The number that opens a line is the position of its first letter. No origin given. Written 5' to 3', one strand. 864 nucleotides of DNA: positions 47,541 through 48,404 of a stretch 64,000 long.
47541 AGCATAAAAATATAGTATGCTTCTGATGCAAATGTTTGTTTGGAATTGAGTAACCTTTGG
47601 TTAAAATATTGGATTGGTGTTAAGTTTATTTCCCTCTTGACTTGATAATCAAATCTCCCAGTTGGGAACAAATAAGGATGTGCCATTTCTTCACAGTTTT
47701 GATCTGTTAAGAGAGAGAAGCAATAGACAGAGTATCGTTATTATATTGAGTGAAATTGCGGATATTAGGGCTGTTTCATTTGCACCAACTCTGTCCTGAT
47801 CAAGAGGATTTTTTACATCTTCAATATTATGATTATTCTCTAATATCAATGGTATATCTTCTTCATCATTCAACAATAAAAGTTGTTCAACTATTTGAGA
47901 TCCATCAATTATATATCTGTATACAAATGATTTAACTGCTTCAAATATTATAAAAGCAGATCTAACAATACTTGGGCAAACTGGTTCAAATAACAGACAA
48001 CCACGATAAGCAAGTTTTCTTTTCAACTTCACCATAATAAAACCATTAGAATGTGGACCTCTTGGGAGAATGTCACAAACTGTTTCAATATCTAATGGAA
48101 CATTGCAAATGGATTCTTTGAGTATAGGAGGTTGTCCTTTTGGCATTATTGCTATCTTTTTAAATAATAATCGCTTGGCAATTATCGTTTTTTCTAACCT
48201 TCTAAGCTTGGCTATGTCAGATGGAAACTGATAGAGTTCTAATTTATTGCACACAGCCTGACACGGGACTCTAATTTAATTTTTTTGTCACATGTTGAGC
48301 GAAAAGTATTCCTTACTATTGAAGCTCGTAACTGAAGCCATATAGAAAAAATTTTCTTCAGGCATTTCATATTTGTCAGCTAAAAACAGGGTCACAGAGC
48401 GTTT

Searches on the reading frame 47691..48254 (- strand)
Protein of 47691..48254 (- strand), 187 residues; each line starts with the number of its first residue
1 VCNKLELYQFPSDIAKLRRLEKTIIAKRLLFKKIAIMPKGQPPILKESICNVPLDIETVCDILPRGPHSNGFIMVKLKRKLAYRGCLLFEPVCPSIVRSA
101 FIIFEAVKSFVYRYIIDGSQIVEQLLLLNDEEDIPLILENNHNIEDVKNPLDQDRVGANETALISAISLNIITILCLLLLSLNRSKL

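Call 57: search_protein_families(library=pfam, proteins=[window:47691-48254:-], max_evalue=0.001)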
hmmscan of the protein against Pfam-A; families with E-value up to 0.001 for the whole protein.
window:47691-48254:- (187 aa): 1 family
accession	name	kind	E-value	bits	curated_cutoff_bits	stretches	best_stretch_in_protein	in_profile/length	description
PF20209.3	DUF6570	-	9.2e-05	23.3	24.3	1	2-80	10-90/133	Domain of unknown function (DUF6570)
